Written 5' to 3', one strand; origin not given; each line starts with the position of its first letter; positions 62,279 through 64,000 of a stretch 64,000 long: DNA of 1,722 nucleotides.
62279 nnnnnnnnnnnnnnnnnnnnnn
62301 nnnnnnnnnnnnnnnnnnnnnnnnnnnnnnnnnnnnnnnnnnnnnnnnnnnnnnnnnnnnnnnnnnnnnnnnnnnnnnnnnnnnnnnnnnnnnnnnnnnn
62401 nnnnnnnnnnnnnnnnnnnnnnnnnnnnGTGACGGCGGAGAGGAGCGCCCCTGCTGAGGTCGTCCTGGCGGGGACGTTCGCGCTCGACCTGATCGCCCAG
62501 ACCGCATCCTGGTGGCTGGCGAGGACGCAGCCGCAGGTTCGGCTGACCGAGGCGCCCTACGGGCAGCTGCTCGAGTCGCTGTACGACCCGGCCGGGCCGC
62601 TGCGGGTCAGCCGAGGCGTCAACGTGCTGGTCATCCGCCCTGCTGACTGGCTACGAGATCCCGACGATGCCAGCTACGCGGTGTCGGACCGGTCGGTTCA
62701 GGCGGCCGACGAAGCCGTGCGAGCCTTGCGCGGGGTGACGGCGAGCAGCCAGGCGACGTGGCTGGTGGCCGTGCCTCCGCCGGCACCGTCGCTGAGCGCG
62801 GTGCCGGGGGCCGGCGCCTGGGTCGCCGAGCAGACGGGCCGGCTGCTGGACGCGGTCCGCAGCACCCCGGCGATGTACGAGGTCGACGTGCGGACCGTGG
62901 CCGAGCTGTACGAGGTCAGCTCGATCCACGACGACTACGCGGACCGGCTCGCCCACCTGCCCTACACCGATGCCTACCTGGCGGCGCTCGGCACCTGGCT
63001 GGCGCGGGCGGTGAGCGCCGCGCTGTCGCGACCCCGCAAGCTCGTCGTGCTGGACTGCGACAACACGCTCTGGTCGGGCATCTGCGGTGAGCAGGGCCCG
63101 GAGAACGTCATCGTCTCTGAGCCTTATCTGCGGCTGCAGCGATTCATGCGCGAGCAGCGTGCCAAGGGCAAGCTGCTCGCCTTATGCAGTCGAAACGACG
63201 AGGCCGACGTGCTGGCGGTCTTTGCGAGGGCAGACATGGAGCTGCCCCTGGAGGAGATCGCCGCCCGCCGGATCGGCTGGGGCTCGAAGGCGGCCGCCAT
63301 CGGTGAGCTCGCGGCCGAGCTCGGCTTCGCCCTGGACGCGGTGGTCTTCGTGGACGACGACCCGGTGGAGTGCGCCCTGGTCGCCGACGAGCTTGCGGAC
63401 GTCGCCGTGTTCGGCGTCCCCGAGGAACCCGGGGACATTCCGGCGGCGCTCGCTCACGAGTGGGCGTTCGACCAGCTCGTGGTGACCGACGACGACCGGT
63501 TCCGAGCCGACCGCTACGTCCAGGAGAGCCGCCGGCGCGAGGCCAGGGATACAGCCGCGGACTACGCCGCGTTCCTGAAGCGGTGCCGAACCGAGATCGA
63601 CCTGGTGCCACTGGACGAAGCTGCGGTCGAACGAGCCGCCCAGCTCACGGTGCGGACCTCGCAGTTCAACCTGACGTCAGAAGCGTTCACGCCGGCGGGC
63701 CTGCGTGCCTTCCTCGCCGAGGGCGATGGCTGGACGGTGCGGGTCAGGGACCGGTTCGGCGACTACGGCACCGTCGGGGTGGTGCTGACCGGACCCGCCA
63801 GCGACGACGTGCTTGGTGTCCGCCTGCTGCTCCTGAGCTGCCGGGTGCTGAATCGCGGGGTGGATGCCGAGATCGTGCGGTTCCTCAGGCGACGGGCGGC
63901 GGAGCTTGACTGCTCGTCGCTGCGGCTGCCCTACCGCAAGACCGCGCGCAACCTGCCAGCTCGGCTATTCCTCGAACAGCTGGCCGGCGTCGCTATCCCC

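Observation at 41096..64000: FkbH-like enzyme, KAS III-like enzyme, free ACP and FAAL scattered among NRPS genes: a glycerate/tetronate-type cassette in a peptide context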

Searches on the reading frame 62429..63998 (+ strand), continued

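Call 75: search_dna_similar(query=window:62429-63998:+, collection=plasmids, mode=protein, max_rows=15)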
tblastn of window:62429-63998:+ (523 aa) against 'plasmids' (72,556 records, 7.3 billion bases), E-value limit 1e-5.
Records with a match: 190; places in all: 193; records where one place covers at least 80% of the query: 29.
Best place of each record, by identity: <60% 190.
By first word of the organism name: Bacillus 51; Sinorhizobium 40; Streptomyces 35; Ralstonia 15; Clostridium 13; Rhodococcus 5; Rhizobium 3; Burkholderia 2; Methylosinus 2; Streptantibioticus 2; and 20 more.
By predicted mobility (MOB-suite, as given by PLSDB): non-mobilizable 113; mobilizable 72; conjugative 5.
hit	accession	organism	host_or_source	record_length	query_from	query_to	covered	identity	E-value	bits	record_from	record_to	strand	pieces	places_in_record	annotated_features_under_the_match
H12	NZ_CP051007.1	Streptomyces griseofuscus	-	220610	1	523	100%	49.1%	1e-110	369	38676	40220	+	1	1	HAD-IIIC family phosphatase | acyl carrier protein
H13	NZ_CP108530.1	Streptomyces sp. NBC_01224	-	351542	11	523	98%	49.3%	2e-111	370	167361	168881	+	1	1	HAD-IIIC family phosphatase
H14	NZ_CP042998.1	Aquisphaera giovannonii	-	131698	2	519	99%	36.8%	8e-56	209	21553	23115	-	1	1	HAD-IIIC family phosphatase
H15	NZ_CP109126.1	Streptomyces anulatus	-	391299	11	520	98%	37.2%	1e-53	203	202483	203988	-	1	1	SDR family NAD(P)-dependent oxidoreductase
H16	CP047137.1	Ralstonia solanacearum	Potato,Single cell,tuber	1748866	10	521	98%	36.6%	5e-68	245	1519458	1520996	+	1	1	HAD-IIIC family phosphatase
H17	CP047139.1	Ralstonia solanacearum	Potato,Single cell,tuber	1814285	10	521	98%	36.6%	8e-68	244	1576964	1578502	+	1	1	HAD-IIIC family phosphatase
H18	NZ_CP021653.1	Ralstonia solanacearum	Solanum lycopersicum,Tomato with ...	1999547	10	521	98%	36.6%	8e-68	244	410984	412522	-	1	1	none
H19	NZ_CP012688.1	Ralstonia solanacearum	Solanum commersonii,whole organism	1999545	10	521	98%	36.6%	8e-68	244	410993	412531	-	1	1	none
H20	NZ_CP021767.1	Ralstonia solanacearum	Solanum lycopersicum,Tomato with ...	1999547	10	521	98%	36.1%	2e-66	241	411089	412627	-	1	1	none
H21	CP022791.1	Ralstonia solanacearum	Solanum tuberosum,single cell,Potato ...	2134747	10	521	98%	34.7%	2e-66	240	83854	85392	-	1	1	hypothetical protein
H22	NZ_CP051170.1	Ralstonia pseudosolanacearum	Whole organism,potato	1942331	10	521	98%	34.7%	2e-65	237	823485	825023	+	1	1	none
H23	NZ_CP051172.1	Ralstonia pseudosolanacearum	Whole organism,potato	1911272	10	521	98%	34.7%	3e-65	237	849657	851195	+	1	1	none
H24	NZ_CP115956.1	Ralstonia pseudosolanacearum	Solanum tuberosum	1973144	10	521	98%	34.7%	4e-65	236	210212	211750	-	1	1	none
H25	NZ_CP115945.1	Ralstonia syzygii R24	Syzygium aromaticum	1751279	10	521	98%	34.7%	5e-63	230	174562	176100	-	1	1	none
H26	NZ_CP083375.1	Ensifer canadensis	Melilotus albus,Cell Culture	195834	5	519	98%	33.6%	5e-57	213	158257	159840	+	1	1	SDR family NAD(P)-dependent oxidoreductase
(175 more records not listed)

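Call 84: search_protein_families(library=pfam, max_evalue=0.01, proteins=[L089:7238-8446:+, L087:3609-5294:+])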
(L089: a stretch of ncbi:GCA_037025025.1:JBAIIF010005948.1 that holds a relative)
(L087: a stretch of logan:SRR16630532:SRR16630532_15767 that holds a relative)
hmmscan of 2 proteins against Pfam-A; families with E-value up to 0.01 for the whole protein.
L089:7238-8446:+ (402 aa): 3 families
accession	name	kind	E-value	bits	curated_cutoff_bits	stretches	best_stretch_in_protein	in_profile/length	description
PF00561.26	Abhydrolase_1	-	9.9e-09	35.6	25.8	2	154-248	2-97/245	alpha/beta hydrolase fold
PF12146.15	Hydrolase_4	-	1.3e-05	25.1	27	1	173-382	26-235/239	Serine aminopeptidase, S33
PF08386.16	Abhydrolase_4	-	0.00061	20.3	21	1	331-383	25-77/103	TAP-like protein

L087:3609-5294:+ (561 aa): 2 families
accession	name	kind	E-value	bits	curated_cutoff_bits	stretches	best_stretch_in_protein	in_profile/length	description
PF00668.25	Condensation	-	8.9e-62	209.7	30.6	1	130-542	17-440/456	Condensation domain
PF00550.31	PP-binding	-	5.4e-09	36.6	20.8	1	33-95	2-66/67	Phosphopantetheine attachment site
